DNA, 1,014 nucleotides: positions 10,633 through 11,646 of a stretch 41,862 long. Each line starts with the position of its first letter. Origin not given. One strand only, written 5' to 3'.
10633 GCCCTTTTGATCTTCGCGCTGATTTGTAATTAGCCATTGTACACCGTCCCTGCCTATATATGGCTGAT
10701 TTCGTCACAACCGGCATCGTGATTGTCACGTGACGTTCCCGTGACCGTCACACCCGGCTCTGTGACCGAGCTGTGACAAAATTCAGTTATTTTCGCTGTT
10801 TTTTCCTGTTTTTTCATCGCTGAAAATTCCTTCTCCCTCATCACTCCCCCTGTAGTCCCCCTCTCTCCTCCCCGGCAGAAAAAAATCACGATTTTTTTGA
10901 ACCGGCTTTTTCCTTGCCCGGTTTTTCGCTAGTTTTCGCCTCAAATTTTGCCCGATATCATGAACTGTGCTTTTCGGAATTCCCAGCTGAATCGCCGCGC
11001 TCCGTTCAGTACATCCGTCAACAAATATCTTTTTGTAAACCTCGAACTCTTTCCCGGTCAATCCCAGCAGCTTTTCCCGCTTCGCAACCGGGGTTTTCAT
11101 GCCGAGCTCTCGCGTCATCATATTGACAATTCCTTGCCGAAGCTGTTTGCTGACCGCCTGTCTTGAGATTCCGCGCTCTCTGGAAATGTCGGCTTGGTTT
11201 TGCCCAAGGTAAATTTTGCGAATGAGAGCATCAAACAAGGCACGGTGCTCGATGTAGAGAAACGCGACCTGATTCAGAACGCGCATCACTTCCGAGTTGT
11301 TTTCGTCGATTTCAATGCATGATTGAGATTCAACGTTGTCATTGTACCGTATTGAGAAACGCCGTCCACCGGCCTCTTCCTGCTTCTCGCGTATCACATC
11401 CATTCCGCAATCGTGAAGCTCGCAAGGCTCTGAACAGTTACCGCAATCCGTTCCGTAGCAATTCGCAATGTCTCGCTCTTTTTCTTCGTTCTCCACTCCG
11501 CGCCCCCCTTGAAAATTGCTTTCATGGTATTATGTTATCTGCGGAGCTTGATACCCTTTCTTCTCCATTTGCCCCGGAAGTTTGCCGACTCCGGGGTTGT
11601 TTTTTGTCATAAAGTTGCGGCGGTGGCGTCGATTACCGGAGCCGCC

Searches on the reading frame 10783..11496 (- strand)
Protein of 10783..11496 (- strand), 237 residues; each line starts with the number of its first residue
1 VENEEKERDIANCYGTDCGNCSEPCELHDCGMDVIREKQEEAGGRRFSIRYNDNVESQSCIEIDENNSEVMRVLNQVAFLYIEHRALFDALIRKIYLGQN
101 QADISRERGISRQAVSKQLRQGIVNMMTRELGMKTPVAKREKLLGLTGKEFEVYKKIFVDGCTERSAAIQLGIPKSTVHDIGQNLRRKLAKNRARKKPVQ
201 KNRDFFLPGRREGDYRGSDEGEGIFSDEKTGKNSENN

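Call 11: search_protein_families(library=phrogs, proteins=[window:10783-11496:-], max_evalue=0.001)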
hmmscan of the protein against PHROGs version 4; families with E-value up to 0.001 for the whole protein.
window:10783-11496:- (237 aa): 2 families
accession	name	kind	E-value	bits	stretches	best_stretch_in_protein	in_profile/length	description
phrog_1740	-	transcription regulation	3.8e-06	26.7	1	143-192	166-215/567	RNA polymerase sigma factor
phrog_13787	-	unknown function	7.9e-05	23.9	1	143-191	119-166/172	-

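Call 13: search_protein_families(library=pfam, proteins=[window:10783-11496:-], max_evalue=0.01)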
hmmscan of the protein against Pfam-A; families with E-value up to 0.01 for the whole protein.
window:10783-11496:- (237 aa): 5 families
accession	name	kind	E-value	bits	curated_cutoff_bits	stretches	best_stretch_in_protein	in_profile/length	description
PF08281.18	Sigma70_r4_2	-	5.5e-07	29.6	25.7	0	143-179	8-44/54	Sigma-70, region 4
PF16509.11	KORA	-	0.00048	20.7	26.7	0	98-124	30-56/84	TrfB plasmid transcriptional repressor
PF01978.25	TrmB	-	0.00073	19.8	25.6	0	144-188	4-49/68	Sugar-specific transcriptional regulator TrmB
PF04545.22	Sigma70_r4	-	0.0012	18.7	24.1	0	98-123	20-45/50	Sigma-70, region 4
PF12802.13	MarR_2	-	0.0082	16.7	27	0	100-120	22-42/61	MarR family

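Call 19: find_homologous_proteins(query=window:10783-11496:-, max_evalue=0.001)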
Query window:10783-11496:- (237 aa): 93 proteins with E <= 0.001 among 301 candidates.
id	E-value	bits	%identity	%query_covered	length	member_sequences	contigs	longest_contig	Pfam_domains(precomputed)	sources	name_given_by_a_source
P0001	2.8e-128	444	100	87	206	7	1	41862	PF08281.19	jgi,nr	jgi:predicted DNA-binding protein (UPF0251 family)|nr:MAG TPA: ECF sigma factor [Caudoviricetes sp.]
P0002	9.9e-119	413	92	85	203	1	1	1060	-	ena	-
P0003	6.3e-118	410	92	85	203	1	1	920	PF08281.19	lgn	-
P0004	2.9e-116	405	89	85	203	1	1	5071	PF08281.19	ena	-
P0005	6.6e-116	404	88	85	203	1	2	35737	PF08281.19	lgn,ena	-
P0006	1.3e-115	403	90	85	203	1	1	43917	PF08281.19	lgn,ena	-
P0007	1.6e-114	399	88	85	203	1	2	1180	PF08281.19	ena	-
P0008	1.6e-114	399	89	85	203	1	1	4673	PF08281.19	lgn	-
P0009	1.8e-114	399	89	85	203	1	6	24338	PF08281.19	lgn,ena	-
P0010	4.1e-114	398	90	85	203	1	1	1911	PF08281.19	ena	-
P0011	8.8e-114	397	89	85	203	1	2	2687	PF08281.19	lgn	-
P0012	8.2e-113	394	87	85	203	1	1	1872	-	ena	-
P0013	1.5e-112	393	88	85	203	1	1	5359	PF08281.19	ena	-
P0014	1.3e-111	390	89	83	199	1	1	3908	PF08281.19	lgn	-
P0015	1.7e-109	383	86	85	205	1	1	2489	PF08281.19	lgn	-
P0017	9.7e-109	380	85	85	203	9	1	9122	PF08281.19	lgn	-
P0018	1.3e-108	380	87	85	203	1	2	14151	PF08281.19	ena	-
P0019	1.4e-108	380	86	85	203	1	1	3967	PF08281.19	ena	-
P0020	3.2e-107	375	85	85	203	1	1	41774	PF12802.14,PF08281.19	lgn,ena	-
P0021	5.3e-103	362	78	85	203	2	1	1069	PF08281.19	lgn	-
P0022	9.5e-99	348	77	85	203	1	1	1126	PF08281.19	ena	-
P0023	7.0e-93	328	90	72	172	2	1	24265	PF08281.19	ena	-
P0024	3.4e-83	297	67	85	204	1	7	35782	PF16509.12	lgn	-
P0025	1.9e-82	294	65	85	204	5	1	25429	PF08281.19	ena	-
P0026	5.1e-82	293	78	72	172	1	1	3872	PF08281.19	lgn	-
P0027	6.8e-82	293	65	85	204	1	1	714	PF08281.19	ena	-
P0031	2.6e-79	284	63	85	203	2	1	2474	PF08281.19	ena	-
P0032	9.5e-79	282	62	85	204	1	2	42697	PF08281.19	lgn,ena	-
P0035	2.3e-78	281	63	85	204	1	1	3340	PF16509.12,PF08281.19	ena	-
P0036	2.6e-78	281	63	85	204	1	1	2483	PF08281.19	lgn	-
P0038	7.1e-78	279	63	85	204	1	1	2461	PF08281.19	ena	-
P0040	1.5e-77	278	64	85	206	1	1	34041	PF16509.12,PF08281.19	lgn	-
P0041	2.1e-77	278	62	85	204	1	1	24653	PF08281.19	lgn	-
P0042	2.8e-77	277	62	85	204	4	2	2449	PF08281.19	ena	-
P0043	3.0e-77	277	64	85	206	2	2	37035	PF08281.19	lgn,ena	-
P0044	3.2e-77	277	62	85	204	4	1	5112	PF08281.19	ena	-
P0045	1.5e-76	275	62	85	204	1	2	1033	PF16509.12,PF08281.19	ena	-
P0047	1.9e-76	275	62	85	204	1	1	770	PF08281.19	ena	-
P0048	2.3e-76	274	61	85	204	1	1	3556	PF08281.19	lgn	-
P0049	2.6e-76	274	62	85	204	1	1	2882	PF08281.19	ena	-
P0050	2.7e-76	274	62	85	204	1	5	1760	PF08281.19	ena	-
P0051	4.7e-76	273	61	85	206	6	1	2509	PF08281.19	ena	-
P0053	6.2e-76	273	62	85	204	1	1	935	PF08281.19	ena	-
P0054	6.4e-76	273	61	85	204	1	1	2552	PF08281.19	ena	-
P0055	1.0e-75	272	62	85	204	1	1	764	PF08281.19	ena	-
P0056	1.2e-75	272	63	85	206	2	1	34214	PF16509.12,PF08281.19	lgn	-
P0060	4.7e-75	270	61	85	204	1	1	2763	PF08281.19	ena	-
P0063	5.7e-74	267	62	85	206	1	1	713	PF08281.19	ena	-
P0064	7.5e-74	266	60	85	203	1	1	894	PF08281.19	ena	-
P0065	2.2e-73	265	60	85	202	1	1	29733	PF16509.12,PF08281.19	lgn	-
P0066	1.5e-72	262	60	85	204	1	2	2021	PF08281.19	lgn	-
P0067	1.7e-72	262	60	85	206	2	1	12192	PF04545.23,PF08281.19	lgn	-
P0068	2.0e-72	262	59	85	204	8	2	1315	PF08281.19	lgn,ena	-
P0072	3.7e-71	257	59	85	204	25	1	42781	PF16509.12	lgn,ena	-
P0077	1.6e-69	252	59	85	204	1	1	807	PF08281.19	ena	-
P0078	3.0e-68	248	57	85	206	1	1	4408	PF08281.19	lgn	-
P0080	1.4e-66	242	57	85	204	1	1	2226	PF00126.34,PF16509.12,PF12802.14,PF08281.19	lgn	-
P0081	2.1e-66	242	56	85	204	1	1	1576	PF00126.34,PF16509.12,PF08281.19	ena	-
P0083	4.7e-65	237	56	85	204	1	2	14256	PF00126.34,PF16509.12,PF12802.14,PF08281.19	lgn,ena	-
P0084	8.9e-65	237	55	85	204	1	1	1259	PF00126.34,PF16509.12,PF08281.19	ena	-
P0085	2.1e-64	235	56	84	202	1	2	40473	PF00126.34,PF16509.12,PF12802.14,PF08281.19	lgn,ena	-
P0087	3.0e-54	202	52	81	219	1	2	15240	PF08281.19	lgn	-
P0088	6.1e-54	201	51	83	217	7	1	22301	PF08281.19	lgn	-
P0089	1.1e-53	200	49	80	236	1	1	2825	PF00196.26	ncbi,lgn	-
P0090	3.7e-41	159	46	82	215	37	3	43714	PF08281.19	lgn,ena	-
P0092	1.3e-33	135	41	82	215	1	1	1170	PF13412.13,PF08279.19,PF16509.12,PF04545.23,PF12802.14,PF08281.19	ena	-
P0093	2.6e-26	111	33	82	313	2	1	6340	PF08281.19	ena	-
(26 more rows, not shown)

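Call 20: find_encoding_contigs(protein=P0024, flank=10000, max_places=1)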
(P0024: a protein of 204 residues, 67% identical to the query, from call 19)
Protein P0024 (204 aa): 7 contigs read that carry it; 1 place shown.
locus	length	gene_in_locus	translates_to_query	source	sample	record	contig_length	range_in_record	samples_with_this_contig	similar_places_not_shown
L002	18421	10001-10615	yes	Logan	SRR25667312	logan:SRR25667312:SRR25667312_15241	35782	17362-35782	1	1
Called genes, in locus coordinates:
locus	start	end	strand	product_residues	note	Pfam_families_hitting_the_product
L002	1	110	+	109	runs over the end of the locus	-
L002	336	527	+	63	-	-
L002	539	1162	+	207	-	PF09669:Phage_pRha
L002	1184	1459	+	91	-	-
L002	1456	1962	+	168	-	-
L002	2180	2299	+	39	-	-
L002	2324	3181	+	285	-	-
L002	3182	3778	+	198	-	-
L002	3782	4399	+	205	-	-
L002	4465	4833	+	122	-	-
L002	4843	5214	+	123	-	-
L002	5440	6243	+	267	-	-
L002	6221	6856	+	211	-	-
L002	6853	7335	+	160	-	PF04545:Sigma70_r4 (faint), PF13384:HTH_23 (faint)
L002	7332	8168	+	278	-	PF01171:ATP_bind_3 (faint), PF01507:PAPS_reduct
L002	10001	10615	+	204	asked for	PF16509:KORA (faint)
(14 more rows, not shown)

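Call 21: find_encoding_contigs(protein=P0072, flank=10000, max_places=1)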
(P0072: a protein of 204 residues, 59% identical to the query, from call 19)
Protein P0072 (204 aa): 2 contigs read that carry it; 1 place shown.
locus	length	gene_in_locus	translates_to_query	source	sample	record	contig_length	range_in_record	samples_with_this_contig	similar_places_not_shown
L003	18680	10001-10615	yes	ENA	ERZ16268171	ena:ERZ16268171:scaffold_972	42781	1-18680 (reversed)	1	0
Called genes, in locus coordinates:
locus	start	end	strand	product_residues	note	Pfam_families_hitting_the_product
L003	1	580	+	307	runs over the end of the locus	-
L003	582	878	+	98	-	-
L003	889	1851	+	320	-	PF00145:DNA_methylase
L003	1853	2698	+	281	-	-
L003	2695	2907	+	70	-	-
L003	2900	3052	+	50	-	-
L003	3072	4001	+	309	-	PF09588:YqaJ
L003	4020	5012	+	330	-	PF03837:RecT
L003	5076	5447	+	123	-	-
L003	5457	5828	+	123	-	-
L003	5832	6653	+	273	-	-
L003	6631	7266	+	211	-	-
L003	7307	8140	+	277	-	PF01171:ATP_bind_3 (faint), PF01507:PAPS_reduct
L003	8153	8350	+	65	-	-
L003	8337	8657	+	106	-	-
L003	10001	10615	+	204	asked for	PF16509:KORA (faint)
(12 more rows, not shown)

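Call 22: find_encoding_contigs(protein=P0090, flank=10000, max_places=1)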
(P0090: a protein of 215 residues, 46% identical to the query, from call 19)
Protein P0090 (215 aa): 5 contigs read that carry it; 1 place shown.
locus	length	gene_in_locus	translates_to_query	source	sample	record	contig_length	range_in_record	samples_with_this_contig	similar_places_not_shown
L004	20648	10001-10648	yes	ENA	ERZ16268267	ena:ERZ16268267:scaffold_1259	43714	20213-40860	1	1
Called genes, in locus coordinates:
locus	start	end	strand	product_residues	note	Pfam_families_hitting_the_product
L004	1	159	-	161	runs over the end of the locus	-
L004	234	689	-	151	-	-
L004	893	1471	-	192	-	-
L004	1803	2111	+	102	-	-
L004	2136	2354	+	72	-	-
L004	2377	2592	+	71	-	-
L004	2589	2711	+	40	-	-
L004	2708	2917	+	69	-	-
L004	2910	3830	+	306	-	PF09588:YqaJ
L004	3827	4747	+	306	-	-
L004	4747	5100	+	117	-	-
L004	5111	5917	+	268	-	-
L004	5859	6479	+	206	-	-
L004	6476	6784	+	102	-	PF27050:Phage_P22_Y8K6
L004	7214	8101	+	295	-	-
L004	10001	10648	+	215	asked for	PF08281:Sigma70_r4_2 (faint)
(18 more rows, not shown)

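Call 30: search_dna_similar(query=window:10783-11403:-, collection=phages, mode=protein, max_rows=20, max_evalue=0.001)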
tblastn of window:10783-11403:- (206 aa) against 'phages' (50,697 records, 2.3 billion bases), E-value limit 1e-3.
No match.

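Call 42: list_cluster_members(proteins=[P0089, P0001, P0093, P0088])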
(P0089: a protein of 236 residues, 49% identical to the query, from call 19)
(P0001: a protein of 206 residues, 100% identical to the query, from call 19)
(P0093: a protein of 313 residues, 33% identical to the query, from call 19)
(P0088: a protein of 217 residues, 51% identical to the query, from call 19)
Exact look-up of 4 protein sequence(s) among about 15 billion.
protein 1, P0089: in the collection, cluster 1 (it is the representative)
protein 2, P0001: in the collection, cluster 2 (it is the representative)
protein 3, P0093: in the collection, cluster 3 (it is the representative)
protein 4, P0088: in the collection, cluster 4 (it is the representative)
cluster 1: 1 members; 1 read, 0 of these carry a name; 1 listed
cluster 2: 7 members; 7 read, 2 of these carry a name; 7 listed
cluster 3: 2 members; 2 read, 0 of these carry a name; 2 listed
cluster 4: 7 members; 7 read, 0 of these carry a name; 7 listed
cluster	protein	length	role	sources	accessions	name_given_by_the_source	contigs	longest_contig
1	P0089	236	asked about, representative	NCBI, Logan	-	-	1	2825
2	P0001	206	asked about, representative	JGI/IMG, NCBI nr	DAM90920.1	predicted DNA-binding protein (UPF0251 family) | MAG TPA: ECF sigma factor [Caudoviricetes sp.]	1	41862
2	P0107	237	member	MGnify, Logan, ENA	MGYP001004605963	CR=1 FL=1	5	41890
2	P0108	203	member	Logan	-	-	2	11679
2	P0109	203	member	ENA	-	-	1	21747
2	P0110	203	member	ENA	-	-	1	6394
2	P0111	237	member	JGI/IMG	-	-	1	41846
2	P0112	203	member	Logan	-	-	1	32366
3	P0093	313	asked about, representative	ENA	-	-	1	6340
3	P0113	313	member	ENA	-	-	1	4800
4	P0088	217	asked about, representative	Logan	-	-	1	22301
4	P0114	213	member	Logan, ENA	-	-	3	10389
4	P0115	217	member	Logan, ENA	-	-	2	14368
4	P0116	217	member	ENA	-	-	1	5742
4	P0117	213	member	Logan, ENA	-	-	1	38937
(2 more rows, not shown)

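Call 43: find_encoding_contigs(protein=P0093, flank=10000, max_places=1)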
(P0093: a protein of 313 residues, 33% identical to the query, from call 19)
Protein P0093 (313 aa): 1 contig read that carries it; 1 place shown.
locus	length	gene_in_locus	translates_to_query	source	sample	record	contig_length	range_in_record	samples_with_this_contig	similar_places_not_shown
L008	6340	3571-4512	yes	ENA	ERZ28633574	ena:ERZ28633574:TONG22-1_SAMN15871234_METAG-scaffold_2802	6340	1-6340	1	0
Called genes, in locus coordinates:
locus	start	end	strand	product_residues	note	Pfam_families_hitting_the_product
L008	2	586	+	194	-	?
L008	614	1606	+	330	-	-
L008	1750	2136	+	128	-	-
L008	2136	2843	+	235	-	PF19808:DUF6291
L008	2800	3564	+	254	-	PF01695:IstB_IS21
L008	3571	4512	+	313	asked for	PF08281:Sigma70_r4_2 (faint)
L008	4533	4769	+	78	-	-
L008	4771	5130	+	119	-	-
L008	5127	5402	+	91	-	-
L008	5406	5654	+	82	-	-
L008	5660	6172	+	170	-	PF00436:SSB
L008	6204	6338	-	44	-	?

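Call 44: find_encoding_contigs(protein=P0088, flank=10000, max_places=1)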
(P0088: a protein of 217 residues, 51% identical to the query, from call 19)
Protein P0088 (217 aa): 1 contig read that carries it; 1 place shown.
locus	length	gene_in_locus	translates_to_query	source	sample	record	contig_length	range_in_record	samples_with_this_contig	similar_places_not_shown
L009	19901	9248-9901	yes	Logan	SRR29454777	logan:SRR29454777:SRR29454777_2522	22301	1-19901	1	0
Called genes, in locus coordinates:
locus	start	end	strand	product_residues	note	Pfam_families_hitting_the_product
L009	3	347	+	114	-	?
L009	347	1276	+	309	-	PF09588:YqaJ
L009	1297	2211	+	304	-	-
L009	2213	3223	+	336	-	PF03837:RecT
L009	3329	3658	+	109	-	-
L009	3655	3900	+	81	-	-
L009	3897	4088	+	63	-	-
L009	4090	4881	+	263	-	-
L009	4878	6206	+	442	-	PF00772:DnaB, PF03796:DnaB_C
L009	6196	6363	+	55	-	-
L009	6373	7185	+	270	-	PF01507:PAPS_reduct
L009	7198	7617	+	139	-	-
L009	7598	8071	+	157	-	PF08241:Methyltransf_11 (faint)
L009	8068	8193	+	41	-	-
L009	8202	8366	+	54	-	-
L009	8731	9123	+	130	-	PF13392:HNH_3 (faint)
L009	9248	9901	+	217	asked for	PF08281:Sigma70_r4_2 (faint)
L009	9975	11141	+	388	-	PF14386:DUF4417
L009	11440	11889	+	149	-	-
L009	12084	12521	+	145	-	-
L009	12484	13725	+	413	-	PF04466:Terminase_3, PF17288:Terminase_3C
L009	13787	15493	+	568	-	PF13264:DUF4055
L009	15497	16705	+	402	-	PF04233:Phage_Mu_F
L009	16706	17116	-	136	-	-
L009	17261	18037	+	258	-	-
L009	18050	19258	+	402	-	PF17236:SU10_MCP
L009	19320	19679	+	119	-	-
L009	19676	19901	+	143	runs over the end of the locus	-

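Call 54: predict_structure(alignment_id=A3)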
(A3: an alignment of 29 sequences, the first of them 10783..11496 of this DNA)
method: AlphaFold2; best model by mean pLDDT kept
length: 237 residues; sequences in the alignment: 29
mean_pLDDT: 62.9   pTM: 0.30
mean pLDDT of the five models: 62.9, 62.6, 62.5, 62.4, 62.0
residues with pLDDT >= 90: 6; 70-90: 104; 50-70: 51; < 50: 76
segments of 3 or more residues with pLDDT < 50: 1-5, 44-63, 134-138, 192-237
pLDDT, mean of each block of 10 residues (from residue 1): 48 71 77 76 46 40 56 69 75 75 76 73 64 49 72 80 87 90 79 43 38 37 39 40
secondary structure, 60 per line:
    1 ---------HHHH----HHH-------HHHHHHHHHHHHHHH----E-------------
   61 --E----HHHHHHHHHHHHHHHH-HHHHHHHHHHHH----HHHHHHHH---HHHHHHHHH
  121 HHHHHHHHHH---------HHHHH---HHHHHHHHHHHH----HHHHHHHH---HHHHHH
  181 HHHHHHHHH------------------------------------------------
elements in order: H10-13 H28-42 H68-83 H85-96 H101-108 H112-130 H140-144 H148-159 H164-171 H175-189

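Call 56: fold_search(model_id=the predicted structure, library=pdb)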
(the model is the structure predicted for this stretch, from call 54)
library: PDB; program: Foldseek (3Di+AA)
matches with E <= 10: 531; with E <= 0.001: 0
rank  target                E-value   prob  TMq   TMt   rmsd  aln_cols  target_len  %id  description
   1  6pfj_A                1.8e-02  0.90  0.19  0.21  18.0       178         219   18  Structure of S. venezuelae RsiG-WhiG-(ci-di-GMP) complex, P64 crystal form (released 2019-11-13)
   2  6kop_F                3.0e-02  0.98  0.22  0.31  25.9       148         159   16  Mycobacterium tuberculosis initial transcription complex comprising sigma H and 5'-OH RNA of 9 nt (released 2020-03-11)
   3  6pfv_G                3.0e-02  0.89  0.20  0.22  17.9       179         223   18  Structure of S. venezuelae RisG-WhiG-c-di-GMP complex: orthorhombic crystal form (released 2019-11-13)
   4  9n9q_C                3.8e-02  0.90  0.22  0.20  25.8       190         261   14  Cryo-EM structure of the RNA-guided transcription complex (released 2025-12-24)
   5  9a50_A                4.5e-02  0.82  0.20  0.19  18.4       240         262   10  Integrative model of RPSB-RPOC by crosslinking MS and deep learning (released 2024-09-18)
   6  1rp3_G                4.5e-02  0.69  0.20  0.21  21.5       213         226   15  Cocrystal structure of the flagellar sigma/anti-sigma complex, Sigma-28/FlgM (released 2004-04-06)
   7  6dv9_F                5.9e-02  0.92  0.21  0.27  19.1       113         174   24  Crystal structure of Mycobacterium tuberculosis transcription initiation complex(ECF sigma factor L) containing 5nt RN (released 2019-02-20)
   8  8x6g_H                5.9e-02  0.87  0.22  0.21  19.5       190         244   11  Cryo-EM structure of Staphylococcus aureus sigB-dependent RNAP-promoter open complex (released 2024-06-05)
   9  1rp3_E                9.3e-02  0.57  0.20  0.20  21.6       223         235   15  Cocrystal structure of the flagellar sigma/anti-sigma complex, Sigma-28/FlgM (released 2004-04-06)
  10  5e18_F                1.0e-01  0.60  0.20  0.14  19.4       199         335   15  T. thermophilus transcription initiation complex having a YYY discriminator sequence and a nontemplate-strand length c (released 2016-03-09)
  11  1rp3_C                1.0e-01  0.57  0.21  0.21  21.9       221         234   14  Cocrystal structure of the flagellar sigma/anti-sigma complex, Sigma-28/FlgM (released 2004-04-06)
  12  6uu7_FFF              1.2e-01  0.57  0.20  0.18  20.2       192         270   17  E. coli sigma-S transcription initiation complex with a 6-nt RNA and an NTP ("Old" crystal soaked with UTP, CTP, ddG (released 2020-08-26)
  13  1yio                  1.2e-01  0.98  0.20  0.24  11.1        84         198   27  Crystallographic structure of response regulator StyR from Pseudomonas fluorescens (released 2005-09-27)
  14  4cxf_A                1.2e-01  0.80  0.21  0.31  17.2       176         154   15  Structure of CnrH in complex with the cytosolic domain of CnrY (released 2014-04-30)
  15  9a7s_A                1.2e-01  0.66  0.21  0.19  21.6       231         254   15  Integrative model of RPSD-RPOB by crosslinking MS and deep learning (released 2024-09-18)
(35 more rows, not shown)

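Call 57: search_solved_structures(query=A3, max_evalue=1, show_alignments=2)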
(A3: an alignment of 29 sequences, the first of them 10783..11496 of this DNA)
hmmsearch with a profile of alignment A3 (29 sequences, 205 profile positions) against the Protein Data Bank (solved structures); distinct sequences matched with E-value up to 1: 20.
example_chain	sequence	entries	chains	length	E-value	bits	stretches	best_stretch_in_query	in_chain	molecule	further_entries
2lvs_A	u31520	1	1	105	2e-05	27.6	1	146-191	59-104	Putative uncharacterized protein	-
7bbq_A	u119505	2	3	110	0.00077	22.4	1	97-125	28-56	KORA domain-containing protein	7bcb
7bca_A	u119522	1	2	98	0.0019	21.1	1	97-125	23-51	KORA domain-containing protein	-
6jqs_A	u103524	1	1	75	0.0082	19.1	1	148-196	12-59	DNA-binding response regulator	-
1je8_A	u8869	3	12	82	0.034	17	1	144-192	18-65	Nitrate/Nitrite Response Regulator Protein NARL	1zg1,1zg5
8u3b_G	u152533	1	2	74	0.051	16.5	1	146-192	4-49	Nitrate/nitrite response regulator protein NarL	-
4em0_B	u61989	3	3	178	0.073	16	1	74-182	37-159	Uncharacterized HTH-type transcriptional regulator SAR2349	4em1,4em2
7x1k_A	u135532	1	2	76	0.1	15.5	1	145-198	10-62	Chemotaxis protein CheY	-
7vim_A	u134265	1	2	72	0.13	15.1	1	148-196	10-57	Protein EsrB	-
1a04_A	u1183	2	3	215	0.13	15.1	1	144-192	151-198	NITRATE/NITRITE RESPONSE REGULATOR PROTEIN NARL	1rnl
8x6g_H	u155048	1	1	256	0.14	15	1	147-193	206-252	RNA polymerase sigma factor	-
1fse_A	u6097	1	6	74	0.16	14.9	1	148-197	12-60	GERE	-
1yio_A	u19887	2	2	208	0.26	14.1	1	145-192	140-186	response regulatory protein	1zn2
8jzt_A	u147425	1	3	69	0.26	14.1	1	91-127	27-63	RNA polymerase sigma factor SigF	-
4gvp_A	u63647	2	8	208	0.28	14.1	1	115-192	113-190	Response regulator protein vraR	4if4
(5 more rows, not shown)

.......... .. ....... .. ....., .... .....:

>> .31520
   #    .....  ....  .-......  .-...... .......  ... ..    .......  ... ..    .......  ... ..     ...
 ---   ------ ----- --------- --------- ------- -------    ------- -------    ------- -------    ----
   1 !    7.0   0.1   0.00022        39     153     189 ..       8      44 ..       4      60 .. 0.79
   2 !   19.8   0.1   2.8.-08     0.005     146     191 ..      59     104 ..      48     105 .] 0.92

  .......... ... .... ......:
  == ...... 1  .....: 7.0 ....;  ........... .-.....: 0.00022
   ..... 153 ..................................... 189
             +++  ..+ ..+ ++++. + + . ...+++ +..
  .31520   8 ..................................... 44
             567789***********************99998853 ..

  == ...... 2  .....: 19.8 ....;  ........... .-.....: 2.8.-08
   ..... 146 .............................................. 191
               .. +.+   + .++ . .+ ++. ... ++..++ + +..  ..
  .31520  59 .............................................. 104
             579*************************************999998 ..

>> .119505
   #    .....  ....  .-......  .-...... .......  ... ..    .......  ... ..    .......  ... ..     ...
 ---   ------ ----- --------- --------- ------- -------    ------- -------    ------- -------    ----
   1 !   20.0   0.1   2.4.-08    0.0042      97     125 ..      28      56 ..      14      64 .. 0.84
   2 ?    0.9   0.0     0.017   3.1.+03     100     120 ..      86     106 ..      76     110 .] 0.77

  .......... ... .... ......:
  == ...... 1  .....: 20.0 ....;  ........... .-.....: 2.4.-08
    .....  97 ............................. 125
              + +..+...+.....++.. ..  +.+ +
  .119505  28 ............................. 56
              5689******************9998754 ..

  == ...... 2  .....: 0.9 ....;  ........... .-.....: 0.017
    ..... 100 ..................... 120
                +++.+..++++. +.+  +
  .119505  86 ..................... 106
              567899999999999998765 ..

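Call 70: find_related_loci(query=A3, collection=metagenome_contigs, flank=10000)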
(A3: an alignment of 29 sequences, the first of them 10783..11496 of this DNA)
Query A3 (237 aa) in metagenome_contigs; peptide patterns used: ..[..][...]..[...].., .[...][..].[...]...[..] (x = any residue, [..] = any of these).
203 stretches matched a pattern; 16 encode a relative of the query (tblastn E <= 1e-3); 16 distinct loci.
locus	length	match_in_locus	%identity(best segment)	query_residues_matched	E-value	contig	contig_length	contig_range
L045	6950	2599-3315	65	1-237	5e-98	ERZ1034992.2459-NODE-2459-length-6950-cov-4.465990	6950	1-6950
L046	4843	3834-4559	50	7-217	5e-68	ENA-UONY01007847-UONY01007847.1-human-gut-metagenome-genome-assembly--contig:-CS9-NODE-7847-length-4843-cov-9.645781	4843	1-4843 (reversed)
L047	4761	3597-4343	47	5-228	2e-65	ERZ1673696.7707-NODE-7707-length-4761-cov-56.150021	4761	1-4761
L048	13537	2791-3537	47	5-228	4e-65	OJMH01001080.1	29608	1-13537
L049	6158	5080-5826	47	5-228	4e-65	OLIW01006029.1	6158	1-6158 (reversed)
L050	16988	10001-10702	47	1-221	2e-63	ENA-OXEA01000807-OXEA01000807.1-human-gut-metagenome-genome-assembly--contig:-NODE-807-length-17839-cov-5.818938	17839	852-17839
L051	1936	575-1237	48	5-206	1e-63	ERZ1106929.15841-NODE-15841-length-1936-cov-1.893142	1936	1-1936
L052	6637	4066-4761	45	7-221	1e-55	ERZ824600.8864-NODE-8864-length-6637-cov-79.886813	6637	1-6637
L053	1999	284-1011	53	5-228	2e-56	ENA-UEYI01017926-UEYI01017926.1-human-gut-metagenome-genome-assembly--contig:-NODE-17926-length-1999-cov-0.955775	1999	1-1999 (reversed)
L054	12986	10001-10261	36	83-178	6e-8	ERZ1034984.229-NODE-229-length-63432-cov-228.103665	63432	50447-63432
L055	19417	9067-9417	33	83-203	5e-7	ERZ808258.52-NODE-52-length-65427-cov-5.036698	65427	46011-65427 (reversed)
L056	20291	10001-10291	34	83-188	2e-6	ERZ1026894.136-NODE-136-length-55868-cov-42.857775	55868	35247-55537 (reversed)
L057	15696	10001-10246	35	83-173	6e-6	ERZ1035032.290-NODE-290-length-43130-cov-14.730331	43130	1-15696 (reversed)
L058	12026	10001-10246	35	83-173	6e-6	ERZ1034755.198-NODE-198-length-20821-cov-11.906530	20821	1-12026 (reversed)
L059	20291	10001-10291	32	83-188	5e-6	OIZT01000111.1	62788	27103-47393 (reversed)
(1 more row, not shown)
